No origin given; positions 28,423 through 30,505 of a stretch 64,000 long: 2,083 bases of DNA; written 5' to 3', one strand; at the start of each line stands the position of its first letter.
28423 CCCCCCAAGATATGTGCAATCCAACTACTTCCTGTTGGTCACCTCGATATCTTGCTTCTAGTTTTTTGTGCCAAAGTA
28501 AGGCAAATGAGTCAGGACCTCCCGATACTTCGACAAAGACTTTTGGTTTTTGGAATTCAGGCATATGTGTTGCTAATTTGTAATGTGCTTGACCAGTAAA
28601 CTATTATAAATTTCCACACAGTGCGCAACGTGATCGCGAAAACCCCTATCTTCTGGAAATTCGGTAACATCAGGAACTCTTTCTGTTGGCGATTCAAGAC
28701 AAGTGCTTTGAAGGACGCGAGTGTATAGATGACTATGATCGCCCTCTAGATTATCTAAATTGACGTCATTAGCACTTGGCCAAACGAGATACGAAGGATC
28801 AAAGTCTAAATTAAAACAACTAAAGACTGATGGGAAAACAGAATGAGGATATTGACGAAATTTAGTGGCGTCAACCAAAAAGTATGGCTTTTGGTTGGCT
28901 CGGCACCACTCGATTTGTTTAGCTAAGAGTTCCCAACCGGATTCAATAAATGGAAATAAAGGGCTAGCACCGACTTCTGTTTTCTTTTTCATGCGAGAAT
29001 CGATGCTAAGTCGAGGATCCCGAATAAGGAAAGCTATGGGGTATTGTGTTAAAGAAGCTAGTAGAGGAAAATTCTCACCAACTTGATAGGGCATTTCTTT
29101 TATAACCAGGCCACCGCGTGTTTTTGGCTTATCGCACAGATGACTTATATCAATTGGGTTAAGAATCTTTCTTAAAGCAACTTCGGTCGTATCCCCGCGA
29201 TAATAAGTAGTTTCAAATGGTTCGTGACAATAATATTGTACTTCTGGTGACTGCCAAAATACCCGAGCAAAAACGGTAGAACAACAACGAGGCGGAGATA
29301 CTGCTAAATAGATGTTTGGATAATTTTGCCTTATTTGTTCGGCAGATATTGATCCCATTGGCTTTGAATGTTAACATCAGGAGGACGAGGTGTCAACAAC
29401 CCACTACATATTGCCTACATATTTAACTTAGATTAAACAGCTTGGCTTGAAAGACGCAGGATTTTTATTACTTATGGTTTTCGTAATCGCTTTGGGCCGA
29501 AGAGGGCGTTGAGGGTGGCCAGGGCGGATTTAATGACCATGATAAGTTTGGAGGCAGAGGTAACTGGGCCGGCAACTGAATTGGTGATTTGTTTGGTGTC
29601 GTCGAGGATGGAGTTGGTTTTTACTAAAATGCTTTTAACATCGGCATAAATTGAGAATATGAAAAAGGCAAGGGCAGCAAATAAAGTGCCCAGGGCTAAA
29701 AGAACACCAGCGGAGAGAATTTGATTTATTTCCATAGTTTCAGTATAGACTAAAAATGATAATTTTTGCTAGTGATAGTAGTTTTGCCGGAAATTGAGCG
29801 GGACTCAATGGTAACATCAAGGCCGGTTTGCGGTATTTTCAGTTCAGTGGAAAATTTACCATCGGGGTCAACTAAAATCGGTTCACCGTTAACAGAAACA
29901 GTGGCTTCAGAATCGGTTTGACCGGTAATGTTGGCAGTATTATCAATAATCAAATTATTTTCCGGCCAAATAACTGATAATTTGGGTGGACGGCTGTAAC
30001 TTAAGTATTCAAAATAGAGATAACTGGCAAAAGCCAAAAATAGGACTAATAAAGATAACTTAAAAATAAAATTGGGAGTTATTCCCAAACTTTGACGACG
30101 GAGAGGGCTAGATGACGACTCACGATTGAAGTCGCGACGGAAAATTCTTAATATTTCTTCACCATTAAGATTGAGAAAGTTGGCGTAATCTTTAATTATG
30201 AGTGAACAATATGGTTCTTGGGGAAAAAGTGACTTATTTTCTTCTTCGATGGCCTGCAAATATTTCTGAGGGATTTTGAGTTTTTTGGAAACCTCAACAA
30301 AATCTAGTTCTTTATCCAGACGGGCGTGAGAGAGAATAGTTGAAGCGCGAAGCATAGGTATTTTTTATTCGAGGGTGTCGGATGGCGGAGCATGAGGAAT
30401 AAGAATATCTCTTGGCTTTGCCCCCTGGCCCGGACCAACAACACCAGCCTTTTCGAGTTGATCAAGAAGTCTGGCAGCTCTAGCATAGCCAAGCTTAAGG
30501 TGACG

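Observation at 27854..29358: QueC-family PP-loop ATPase paired with a sulfotransferase-like protein in an organism type that normally lacks queuosine synthesis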

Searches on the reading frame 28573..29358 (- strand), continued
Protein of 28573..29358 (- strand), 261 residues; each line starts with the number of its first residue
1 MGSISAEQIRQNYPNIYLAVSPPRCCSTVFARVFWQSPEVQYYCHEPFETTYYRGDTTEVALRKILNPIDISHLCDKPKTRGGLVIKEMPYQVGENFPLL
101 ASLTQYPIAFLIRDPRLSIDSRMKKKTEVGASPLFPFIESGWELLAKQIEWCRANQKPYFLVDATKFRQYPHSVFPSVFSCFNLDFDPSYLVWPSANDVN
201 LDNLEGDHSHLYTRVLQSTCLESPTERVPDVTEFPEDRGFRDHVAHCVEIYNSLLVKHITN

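Call 99: search_solved_structures(query=A1, max_evalue=10, show_alignments=3)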
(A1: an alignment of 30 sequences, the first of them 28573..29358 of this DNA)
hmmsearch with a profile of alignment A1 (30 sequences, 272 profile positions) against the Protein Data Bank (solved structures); distinct sequences matched with E-value up to 10: 5.
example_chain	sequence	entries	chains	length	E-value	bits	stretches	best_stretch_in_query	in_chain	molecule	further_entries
4gbm_A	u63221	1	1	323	8.3e-05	25.1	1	72-198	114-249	CurM Sulfotransferase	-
4gox_A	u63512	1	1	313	0.00092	21.7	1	64-198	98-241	Polyketide synthase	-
9wp1_A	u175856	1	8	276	0.024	17.1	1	114-201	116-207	Protein-tyrosine sulfotransferase 1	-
5wrj_A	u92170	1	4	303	0.027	16.9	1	114-201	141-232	Protein-tyrosine sulfotransferase 1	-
5wri_A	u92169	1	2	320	0.03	16.8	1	114-201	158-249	Protein-tyrosine sulfotransferase 1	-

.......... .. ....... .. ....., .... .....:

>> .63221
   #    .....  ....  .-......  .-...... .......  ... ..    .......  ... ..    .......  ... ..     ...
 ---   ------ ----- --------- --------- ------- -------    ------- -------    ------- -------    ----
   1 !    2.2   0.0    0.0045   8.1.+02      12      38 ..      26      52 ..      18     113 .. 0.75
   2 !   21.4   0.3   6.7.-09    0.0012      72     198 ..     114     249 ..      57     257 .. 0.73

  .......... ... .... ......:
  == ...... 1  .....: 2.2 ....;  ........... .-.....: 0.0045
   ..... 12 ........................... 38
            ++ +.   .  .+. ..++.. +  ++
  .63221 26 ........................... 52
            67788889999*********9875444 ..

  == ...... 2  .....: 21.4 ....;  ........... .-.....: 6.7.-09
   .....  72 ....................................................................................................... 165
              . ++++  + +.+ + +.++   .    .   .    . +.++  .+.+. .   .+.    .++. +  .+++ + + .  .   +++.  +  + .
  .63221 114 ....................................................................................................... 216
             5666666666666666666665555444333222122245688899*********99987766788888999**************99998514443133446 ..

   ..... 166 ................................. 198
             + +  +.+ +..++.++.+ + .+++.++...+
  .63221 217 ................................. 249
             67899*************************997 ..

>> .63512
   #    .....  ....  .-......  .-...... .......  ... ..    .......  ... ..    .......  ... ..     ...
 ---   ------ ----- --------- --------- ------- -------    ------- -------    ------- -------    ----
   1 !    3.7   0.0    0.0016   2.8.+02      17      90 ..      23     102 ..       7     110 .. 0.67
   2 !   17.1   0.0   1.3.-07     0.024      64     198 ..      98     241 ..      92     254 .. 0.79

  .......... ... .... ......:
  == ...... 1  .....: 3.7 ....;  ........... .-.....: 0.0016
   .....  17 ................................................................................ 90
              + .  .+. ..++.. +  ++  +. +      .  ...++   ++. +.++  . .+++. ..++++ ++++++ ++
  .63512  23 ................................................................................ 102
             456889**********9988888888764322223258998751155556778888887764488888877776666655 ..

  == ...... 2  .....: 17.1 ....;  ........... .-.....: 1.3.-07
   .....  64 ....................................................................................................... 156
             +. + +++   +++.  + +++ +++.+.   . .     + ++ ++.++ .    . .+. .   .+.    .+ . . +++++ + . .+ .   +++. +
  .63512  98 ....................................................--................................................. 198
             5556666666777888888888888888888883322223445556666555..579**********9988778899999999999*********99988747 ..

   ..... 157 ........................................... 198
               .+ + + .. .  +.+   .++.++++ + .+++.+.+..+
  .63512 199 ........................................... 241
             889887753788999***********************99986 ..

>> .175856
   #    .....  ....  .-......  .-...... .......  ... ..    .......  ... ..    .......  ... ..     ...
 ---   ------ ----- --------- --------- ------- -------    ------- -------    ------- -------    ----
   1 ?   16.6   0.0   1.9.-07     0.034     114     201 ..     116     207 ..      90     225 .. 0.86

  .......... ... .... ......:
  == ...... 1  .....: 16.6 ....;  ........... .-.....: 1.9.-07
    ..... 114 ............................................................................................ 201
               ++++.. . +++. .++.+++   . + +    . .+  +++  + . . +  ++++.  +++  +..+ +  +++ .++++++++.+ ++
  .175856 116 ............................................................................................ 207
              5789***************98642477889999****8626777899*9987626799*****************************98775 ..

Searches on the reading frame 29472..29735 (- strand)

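Call 3: search_protein_families(library=pfam, proteins=[window:29472-29735:-], max_evalue=1)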
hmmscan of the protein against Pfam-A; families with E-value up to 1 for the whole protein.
window:29472-29735:- (87 aa): 5 families
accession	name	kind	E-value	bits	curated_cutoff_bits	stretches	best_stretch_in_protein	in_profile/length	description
PF16942.10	CclA_1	-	0.015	16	25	1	20-84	39-100/103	Putative cyclic bacteriocin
PF03733.18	YccF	-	0.025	15.6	27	1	7-32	8-33/51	Inner membrane component domain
PF06103.16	DUF948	-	0.025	15.2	37.2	1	9-74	18-83/89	Bacterial protein of unknown function (DUF948)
PF01146.22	Caveolin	-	0.11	12.9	25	1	6-65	64-124/133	Caveolin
PF01601.21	CoV_S2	-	0.17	10.9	40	1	7-76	168-237/521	Coronavirus spike glycoprotein S2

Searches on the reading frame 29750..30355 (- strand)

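Call 3: search_protein_families(library=pfam, proteins=[window:29750-30355:-], max_evalue=1)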
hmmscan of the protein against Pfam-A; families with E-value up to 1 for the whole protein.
window:29750-30355:- (201 aa): 5 families
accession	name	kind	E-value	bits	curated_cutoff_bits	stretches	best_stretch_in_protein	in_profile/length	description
PF13413.12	HTH_25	-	4.8e-14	52.4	24.6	1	8-68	2-62/62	Helix-turn-helix domain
PF09136.16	Glucodextran_B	-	4.6e-08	33.3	27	1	124-193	1-73/83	Glucodextranase, domain B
PF17936.7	Big_6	-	0.0022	18.7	27.6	1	131-190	5-71/83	Bacterial Ig domain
PF12844.13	HTH_19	-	0.0035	17.7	30.2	1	21-69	17-59/64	Helix-turn-helix domain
PF12668.12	DUF3791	-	0.11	13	25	1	49-74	2-27/60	Protein of unknown function (DUF3791)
